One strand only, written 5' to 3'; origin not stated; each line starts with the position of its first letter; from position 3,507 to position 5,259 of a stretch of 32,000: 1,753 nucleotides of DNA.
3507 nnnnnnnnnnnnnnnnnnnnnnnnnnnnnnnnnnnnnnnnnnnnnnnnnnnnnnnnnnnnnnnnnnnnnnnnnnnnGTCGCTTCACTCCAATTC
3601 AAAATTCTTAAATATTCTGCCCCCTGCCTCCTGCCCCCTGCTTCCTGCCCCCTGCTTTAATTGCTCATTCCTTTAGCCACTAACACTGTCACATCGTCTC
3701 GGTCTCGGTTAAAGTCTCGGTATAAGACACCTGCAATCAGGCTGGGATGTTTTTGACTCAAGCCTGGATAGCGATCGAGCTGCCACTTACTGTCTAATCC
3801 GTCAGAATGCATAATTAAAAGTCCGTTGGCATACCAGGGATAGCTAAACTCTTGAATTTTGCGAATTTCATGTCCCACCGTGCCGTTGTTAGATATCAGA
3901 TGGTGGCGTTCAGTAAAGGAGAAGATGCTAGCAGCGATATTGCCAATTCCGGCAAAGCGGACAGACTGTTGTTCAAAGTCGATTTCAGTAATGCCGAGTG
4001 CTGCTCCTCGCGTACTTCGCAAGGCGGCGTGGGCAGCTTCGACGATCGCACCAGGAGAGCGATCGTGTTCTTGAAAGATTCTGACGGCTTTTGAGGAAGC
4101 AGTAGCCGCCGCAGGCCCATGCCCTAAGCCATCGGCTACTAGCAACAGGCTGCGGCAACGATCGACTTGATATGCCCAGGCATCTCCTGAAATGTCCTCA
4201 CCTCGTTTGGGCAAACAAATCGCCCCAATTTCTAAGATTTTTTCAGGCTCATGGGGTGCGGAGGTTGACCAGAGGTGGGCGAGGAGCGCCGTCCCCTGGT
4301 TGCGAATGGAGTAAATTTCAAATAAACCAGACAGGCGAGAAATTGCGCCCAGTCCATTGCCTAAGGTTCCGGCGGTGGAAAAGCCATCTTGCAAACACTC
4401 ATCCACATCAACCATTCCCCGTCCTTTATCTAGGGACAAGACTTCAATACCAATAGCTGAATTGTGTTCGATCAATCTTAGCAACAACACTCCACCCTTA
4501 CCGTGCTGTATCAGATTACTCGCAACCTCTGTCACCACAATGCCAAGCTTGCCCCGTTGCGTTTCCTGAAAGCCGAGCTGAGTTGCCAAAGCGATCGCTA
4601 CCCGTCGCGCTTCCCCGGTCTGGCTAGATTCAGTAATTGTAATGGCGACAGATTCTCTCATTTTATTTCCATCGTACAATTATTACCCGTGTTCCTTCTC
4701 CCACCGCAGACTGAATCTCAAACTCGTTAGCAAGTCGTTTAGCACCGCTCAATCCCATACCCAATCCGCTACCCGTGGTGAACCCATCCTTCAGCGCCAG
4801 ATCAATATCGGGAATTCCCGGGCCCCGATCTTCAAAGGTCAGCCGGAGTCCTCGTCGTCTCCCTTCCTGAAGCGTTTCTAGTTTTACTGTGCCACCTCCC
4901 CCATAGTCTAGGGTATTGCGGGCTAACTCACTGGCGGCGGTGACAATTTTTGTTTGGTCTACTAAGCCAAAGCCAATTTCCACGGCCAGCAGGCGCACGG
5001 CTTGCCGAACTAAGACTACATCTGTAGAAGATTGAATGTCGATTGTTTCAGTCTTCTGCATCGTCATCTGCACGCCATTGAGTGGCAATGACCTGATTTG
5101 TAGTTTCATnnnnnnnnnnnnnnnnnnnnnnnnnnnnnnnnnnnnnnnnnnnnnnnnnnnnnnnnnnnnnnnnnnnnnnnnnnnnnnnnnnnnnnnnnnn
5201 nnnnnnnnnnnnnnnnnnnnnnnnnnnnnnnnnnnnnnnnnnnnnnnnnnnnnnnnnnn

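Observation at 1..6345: Stressosome (RsbR-RsbS-RsbT) operon wired to a PP2C and two hybrid histidine kinases instead of a sigma-factor cascade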

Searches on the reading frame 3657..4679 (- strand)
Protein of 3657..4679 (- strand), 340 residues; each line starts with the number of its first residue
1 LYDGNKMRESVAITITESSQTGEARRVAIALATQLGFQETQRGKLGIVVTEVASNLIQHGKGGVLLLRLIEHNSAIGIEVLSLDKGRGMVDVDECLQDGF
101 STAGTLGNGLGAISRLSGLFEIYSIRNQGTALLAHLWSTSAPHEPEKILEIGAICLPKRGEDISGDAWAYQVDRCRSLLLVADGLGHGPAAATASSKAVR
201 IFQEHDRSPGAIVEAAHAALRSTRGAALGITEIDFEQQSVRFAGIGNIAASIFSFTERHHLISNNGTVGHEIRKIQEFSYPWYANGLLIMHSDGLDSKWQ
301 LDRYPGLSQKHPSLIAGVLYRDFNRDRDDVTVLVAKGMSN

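Call 6: search_protein_families(library=pfam, proteins=[window:3657-4679:-], max_evalue=0.01)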
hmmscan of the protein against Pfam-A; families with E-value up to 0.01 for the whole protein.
window:3657-4679:- (340 aa): 3 families
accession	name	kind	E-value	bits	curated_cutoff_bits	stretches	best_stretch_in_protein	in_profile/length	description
PF07228.17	SpoIIE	-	2.2e-10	41.3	25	1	176-336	4-190/192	Stage II sporulation protein E (SpoIIE)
PF13581.12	HATPase_c_2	-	2.1e-08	34.6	27.4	1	19-132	6-123/127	Histidine kinase-like ATPase domain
PF13672.11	PP2C_2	-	0.0041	17.1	24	1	166-207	14-55/209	Protein phosphatase 2C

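Call 12: search_protein_families(library=ncbifam, proteins=[window:3657-4679:-], max_evalue=0.01)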
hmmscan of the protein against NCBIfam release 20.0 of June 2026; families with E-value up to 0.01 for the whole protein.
window:3657-4679:- (340 aa): 3 families
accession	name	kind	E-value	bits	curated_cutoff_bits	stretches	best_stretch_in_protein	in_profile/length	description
NF041045.1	RsbA_anti_sig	subfamily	4.1e-08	32.8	210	1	15-131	185-297/303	anti-sigma factor RsbA family regulatory protein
TIGR01925.2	spIIAB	equivalog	3.3e-07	30.3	135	1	17-132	10-130/137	anti-sigma F factor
TIGR02865.1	spore_II_E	equivalog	3e-06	25.6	490.8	1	150-269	553-680/764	stage II sporulation protein E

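Call 27: find_homologous_proteins(query=window:3657-4661:-, max_evalue=0.00001)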
Query window:3657-4661:- (334 aa): 7025 proteins with E <= 0.00001 among 8000 candidates; the best 120 are listed.
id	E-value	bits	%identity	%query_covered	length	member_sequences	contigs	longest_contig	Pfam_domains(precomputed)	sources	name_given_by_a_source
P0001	4.0e-204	695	93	100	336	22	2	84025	PF13581.13,PF07228.18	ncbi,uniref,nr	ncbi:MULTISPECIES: SpoIIE family protein phosphatase [unclassified Nostoc]|uniref:SpoIIE family prot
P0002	3.0e-200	682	92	99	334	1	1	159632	PF13581.13,PF07228.18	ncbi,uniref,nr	ncbi:SpoIIE family protein phosphatase [Nostoc sp. UHCC 0252]|uniref:SpoIIE family protein phosphata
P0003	4.5e-200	681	93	99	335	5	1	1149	PF13581.13,PF07228.18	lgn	-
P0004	1.6e-198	676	91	100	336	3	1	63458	PF13581.13,PF07228.18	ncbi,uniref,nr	ncbi:ATP-binding SpoIIE family protein phosphatase [Nostoc sp. NZL]|uniref:ATP-binding SpoIIE family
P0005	1.2e-197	674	91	99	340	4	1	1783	PF13581.13,PF07228.18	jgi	jgi:anti-sigma regulatory factor (Ser/Thr protein kinase)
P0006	3.0e-196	669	90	100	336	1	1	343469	PF13581.13,PF07228.18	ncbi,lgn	-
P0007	4.8e-196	668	91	99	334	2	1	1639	PF13581.13,PF07228.18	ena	-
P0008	8.7e-196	667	90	100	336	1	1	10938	PF13581.13,PF07228.18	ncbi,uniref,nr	ncbi:MAG TPA: ATP-binding SpoIIE family protein phosphatase [Nostoc sp.]|uniref:ATP-binding SpoIIE f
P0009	1.8e-195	666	90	99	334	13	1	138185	PF13581.13,PF07228.18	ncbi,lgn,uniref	ncbi:anti-sigma regulatory factor [Nostoc sp.]|uniref:anti-sigma regulatory factor n=1 Tax=Nostoc sp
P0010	2.2e-194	663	90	99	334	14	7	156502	PF13581.13,PF07228.18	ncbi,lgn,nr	ncbi:SpoIIE family protein phosphatase [Calothrix membranacea FACHB-236]|nr:SpoIIE family protein ph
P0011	3.3e-193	659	90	99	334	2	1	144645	PF13581.13,PF07228.18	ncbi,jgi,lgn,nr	ncbi:MAG: SpoIIE family protein phosphatase [Nostoc desertorum CM1-VF14]|jgi:anti-sigma regulatory f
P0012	1.2e-192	657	89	99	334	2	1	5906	PF13581.13,PF07228.18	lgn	-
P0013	2.9e-192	656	89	99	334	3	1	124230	PF13581.13,PF07228.18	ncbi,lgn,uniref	ncbi:MAG: ATP-binding SpoIIE family protein phosphatase [Nostoc sp.]|uniref:ATP-binding SpoIIE famil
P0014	9.2e-191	651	88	99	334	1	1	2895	PF13581.13,PF07228.18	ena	-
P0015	1.1e-190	651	88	99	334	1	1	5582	PF13581.13,PF07228.18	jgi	jgi:anti-sigma regulatory factor (Ser/Thr protein kinase)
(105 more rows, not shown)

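Call 38: search_protein_representatives(protein=window:3657-4661:-)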
Query: 334 residues. Proteins with E-value up to 0.001 (for the whole library): 7570; up to 1e-10: 4161; up to 1e-30: 1336. The best 150 are listed.
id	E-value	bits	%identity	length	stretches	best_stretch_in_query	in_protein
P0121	8.0e-128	442.4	64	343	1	1-330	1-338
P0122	4.7e-109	380.8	54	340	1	1-330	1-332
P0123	1.4e-104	366.1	54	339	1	3-330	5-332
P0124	5.0e-102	357.7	52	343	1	3-330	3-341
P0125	4.4e-101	354.6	53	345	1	4-331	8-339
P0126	2.3e-97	342.4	50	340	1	6-332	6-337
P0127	4.3e-97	341.5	51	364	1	4-330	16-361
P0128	1.6e-96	339.6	50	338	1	1-331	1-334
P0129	2.0e-96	339.3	51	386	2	121-330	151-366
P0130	2.5e-96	339.0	46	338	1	5-330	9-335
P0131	6.7e-96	337.5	48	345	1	6-330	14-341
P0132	9.2e-96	337.1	50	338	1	1-330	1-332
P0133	1.8e-95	336.1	50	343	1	8-330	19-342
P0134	2.8e-94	332.2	50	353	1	6-330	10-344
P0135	4.9e-94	331.4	47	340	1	6-331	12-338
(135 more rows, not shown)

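Call 42: find_related_loci(query=A2, collection=genome_contigs, flank=8000)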
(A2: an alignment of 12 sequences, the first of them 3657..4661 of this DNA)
Query A2 (334 aa) in genome_contigs; peptide patterns used: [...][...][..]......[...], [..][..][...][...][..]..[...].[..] (x = any residue, [..] = any of these).
600 stretches matched a pattern (row limit reached: there are more); 536 encode a relative of the query (tblastn E <= 1e-3); the best 80 are kept; 80 distinct loci.
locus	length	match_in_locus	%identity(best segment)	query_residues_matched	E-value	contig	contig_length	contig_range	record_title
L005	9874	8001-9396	98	1-332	0e+0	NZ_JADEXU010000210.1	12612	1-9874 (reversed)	Nostoc sp. LEGE 12450 NODE_210_length_12612_cov_5.97349, whole genome shotgun sequence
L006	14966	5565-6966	90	1-334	0e+0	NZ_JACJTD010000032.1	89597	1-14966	Nostoc foliaceum FACHB-393 contig32, whole genome shotgun sequence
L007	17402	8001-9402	93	1-334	0e+0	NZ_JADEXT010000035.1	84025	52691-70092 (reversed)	Nostoc sp. LEGE 12447 NODE_61_length_8, whole genome shotgun sequence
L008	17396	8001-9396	90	1-332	0e+0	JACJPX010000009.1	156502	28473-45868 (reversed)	Calothrix membranacea FACHB-236 contig9, whole genome shotgun sequence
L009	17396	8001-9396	90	1-332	0e+0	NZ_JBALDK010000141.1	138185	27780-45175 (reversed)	MAG: Nostoc sp. isolate P1574 bin 1 NODE_7_length_138185_cov_22.168231, whole genome shotgun sequence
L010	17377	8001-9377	86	1-332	0e+0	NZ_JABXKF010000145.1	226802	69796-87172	MAG: Nostoc sp. LPT NODE_5_length_226802_cov_99.8699, whole genome shotgun sequence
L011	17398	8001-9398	84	1-332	0e+0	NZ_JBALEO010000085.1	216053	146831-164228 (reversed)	MAG: Nostoc sp. isolate P8219 bin 29 NODE_25_length_216053_cov_69.233360, whole genome shotgun sequence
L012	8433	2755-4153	83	1-332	0e+0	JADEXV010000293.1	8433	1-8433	Nostocales cyanobacterium LEGE 12452 NODE_361_length_8433_cov_4.61775, whole genome shotgun sequence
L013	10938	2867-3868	90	1-334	0e+0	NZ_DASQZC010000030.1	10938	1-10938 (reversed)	MAG: Nostoc sp. isolate SMAG_U11081 k141_12931, whole genome shotgun sequence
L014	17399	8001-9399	83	1-332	0e+0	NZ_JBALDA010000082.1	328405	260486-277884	MAG: Nostoc sp. isolate P12641 bin 9 NODE_2_length_328405_cov_79.690040, whole genome shotgun sequence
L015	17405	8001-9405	82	1-334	0e+0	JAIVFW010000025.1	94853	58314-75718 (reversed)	Nostoc sp. CHAB 5844 NODE_25_length_94853_cov_78.690064, whole genome shotgun sequence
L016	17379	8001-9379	83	1-332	0e+0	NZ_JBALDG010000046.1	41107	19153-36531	MAG: Nostoc sp. isolate P14264 bin 5 NODE_536_length_41107_cov_61.735126, whole genome shotgun sequence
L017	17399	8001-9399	82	1-332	0e+0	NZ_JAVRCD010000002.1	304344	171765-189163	MAG: Nostoc sp. DedQUE08 contig_2, whole genome shotgun sequence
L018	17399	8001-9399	82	1-332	9e-180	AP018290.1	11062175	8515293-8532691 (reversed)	Calothrix sp. NIES-4105 DNA, nearly complete genome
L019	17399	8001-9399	80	1-332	1e-177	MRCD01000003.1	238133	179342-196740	Calothrix sp. HK-06 NIES-2101_Scaffold_3, whole genome shotgun sequence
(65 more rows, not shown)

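Call 60: predict_structure(alignment_id=A1)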
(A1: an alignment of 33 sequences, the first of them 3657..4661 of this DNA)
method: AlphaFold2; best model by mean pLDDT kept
length: 334 residues; sequences in the alignment: 33
mean_pLDDT: 92.9   pTM: 0.92
mean pLDDT of the five models: 92.9, 92.8, 92.7, 91.8, 91.3
residues with pLDDT >= 90: 286; 70-90: 32; 50-70: 6; < 50: 10
segments of 3 or more residues with pLDDT < 50: 93-101
pLDDT, mean of each block of 10 residues (from residue 1): 85 97 97 97 95 94 92 97 85 49 80 95 96 80 94 95 95 98 97 97 98 98 97 98 95 96 97 96 96 93 97 97 97 81
secondary structure, 60 per line:
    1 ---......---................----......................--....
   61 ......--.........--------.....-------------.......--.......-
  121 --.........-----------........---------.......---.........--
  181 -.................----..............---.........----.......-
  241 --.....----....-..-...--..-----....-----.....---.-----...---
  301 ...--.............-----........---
elements in order: E4-9 H13-28 H33-54 E57-66 E69-77 H86-90 H104-110 E113-119 E123-131 E143-150 E160-166 E170-178 H182-198 H203-216 E220-228 E233-239 E243-247 E252-255 E260-262 E272-275 E281-285 H306-317 E324-331

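Call 63: fold_search(model_id=the predicted structure, library=pdb)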
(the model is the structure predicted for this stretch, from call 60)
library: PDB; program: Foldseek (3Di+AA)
matches with E <= 10: 575; with E <= 0.001: 177
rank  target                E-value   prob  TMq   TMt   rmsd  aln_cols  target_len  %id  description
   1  3zt9                  5.2e-17  1.00  0.53  0.90   1.8       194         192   27  The bacterial stressosome: a modular system that has been adapted to control secondary messenger signaling (released 2012-02-22)
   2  3w40_A                1.4e-15  1.00  0.51  0.83   3.2       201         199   23  Crystal structure of RsbX in complex with magnesium in space group P1 (released 2014-01-22)
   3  5ucg_D                6.8e-13  1.00  0.47  0.47  18.2       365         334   17  Structure of the PP2C Phosphatase Domain and a Fragment of the Regulatory Domain of the Cell Fate Determinant SpoIIE f (released 2017-05-31)
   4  5ucg_A                1.4e-12  1.00  0.47  0.46  18.8       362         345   17  Structure of the PP2C Phosphatase Domain and a Fragment of the Regulatory Domain of the Cell Fate Determinant SpoIIE f (released 2017-05-31)
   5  5ucg_B                2.3e-12  1.00  0.46  0.46  18.6       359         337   17  Structure of the PP2C Phosphatase Domain and a Fragment of the Regulatory Domain of the Cell Fate Determinant SpoIIE f (released 2017-05-31)
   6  5ucg_E                2.7e-12  1.00  0.49  0.48  18.2       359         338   17  Structure of the PP2C Phosphatase Domain and a Fragment of the Regulatory Domain of the Cell Fate Determinant SpoIIE f (released 2017-05-31)
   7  5ucg_C                1.4e-11  1.00  0.46  0.46  18.1       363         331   17  Structure of the PP2C Phosphatase Domain and a Fragment of the Regulatory Domain of the Cell Fate Determinant SpoIIE f (released 2017-05-31)
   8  3pu9_A                5.7e-11  1.00  0.48  0.65   4.2       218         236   23  Crystal structure of serine/threonine phosphatase Sphaerobacter thermophilus DSM 20745 (released 2010-12-22)
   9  3f79_D                3.2e-10  1.00  0.43  0.61   6.2       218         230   20  Structure of pseudo-centered cell crystal form of the C-terminal phosphatase domain of P. aeruginosa RssB (released 2009-11-24)
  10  1txo_B                3.5e-10  1.00  0.44  0.60   4.2       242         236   18  Crystal structure of the Mycobacterium tuberculosis serine/threonine phosphatase PstP/Ppp at 1.95 A. (released 2004-11-23)
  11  1txo_A                4.2e-10  1.00  0.45  0.62   4.2       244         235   19  Crystal structure of the Mycobacterium tuberculosis serine/threonine phosphatase PstP/Ppp at 1.95 A. (released 2004-11-23)
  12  2cm1                  4.7e-10  1.00  0.43  0.59   4.3       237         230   16  Crystal structure of the catalytic domain of serine threonine protein phosphatase PstP in complex with 2 Manganese ions. (released 2007-06-12)
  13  3eq2_A                5.2e-10  1.00  0.42  0.39   6.0       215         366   20  Structure of Hexagonal Crystal form of Pseudomonas aeruginosa RssB (released 2009-10-20)
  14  3f79_C                8.1e-10  1.00  0.43  0.61   7.6       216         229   22  Structure of pseudo-centered cell crystal form of the C-terminal phosphatase domain of P. aeruginosa RssB (released 2009-11-24)
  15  3f79_F                1.0e-09  1.00  0.45  0.61   5.5       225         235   20  Structure of pseudo-centered cell crystal form of the C-terminal phosphatase domain of P. aeruginosa RssB (released 2009-11-24)
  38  3ke6_A                1.9e-08  1.00  0.48  0.45   4.1       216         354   18  The crystal structure of the RsbU and RsbW domains of Rv1364c from Mycobacterium tuberculosis (released 2010-11-10)
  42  3ke6_B                4.9e-08  1.00  0.48  0.46   3.8       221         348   18  The crystal structure of the RsbU and RsbW domains of Rv1364c from Mycobacterium tuberculosis (released 2010-11-10)
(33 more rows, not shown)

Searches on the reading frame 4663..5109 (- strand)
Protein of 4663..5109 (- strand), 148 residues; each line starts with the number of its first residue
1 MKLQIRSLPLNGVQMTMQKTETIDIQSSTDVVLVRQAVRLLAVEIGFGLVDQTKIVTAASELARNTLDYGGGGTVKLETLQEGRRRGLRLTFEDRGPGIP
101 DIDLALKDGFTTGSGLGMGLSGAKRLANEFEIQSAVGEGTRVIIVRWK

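Call 6: search_protein_families(library=pfam, proteins=[window:4663-5109:-], max_evalue=0.01)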
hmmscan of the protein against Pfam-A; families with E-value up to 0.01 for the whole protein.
window:4663-5109:- (148 aa): 2 families
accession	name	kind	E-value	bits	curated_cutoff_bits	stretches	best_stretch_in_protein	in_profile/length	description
PF02518.31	HATPase_c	-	5.3e-14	53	26.4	1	51-144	2-105/111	Histidine kinase-, DNA gyrase B-, and HSP90-like ATPase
PF13581.12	HATPase_c_2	-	9e-07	29.4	27.4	1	30-144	7-125/127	Histidine kinase-like ATPase domain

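Call 12: search_protein_families(library=ncbifam, proteins=[window:4663-5109:-], max_evalue=0.01)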
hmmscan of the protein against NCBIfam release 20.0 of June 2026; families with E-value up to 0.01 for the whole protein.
window:4663-5109:- (148 aa): 4 families
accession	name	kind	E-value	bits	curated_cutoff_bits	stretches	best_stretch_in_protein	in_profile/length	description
TIGR01925.2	spIIAB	equivalog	1.8e-12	47.3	135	1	28-145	11-133/137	anti-sigma F factor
NF041045.1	RsbA_anti_sig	subfamily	1.5e-08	34.2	210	1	21-142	181-298/303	anti-sigma factor RsbA family regulatory protein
TIGR02966.1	phoR_proteo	equivalog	0.0064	15.5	334.2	0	51-140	226-327/333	phosphate regulon sensor histidine kinase PhoR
NF008468.0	PRK11360.1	equivalog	0.0073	14.7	646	1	72-144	525-604/616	two-component system sensor histidine kinase AtoS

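Call 21: search_solved_structures(query=window:4663-5067:-, max_evalue=0.001)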
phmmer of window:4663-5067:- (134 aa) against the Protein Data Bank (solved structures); distinct sequences matched with E-value up to 0.001: 4.
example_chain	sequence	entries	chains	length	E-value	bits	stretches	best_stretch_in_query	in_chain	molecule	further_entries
1tid_A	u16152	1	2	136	2.7e-05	27.4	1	23-130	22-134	Anti-sigma F factor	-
1th8_A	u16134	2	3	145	2.8e-05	27.4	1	23-130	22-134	Anti-sigma F factor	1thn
1til_A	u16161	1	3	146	2.8e-05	27.4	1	23-130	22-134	Anti-sigma F factor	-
1l0o_A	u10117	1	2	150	3e-05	27.3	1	23-130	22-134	Anti-sigma F factor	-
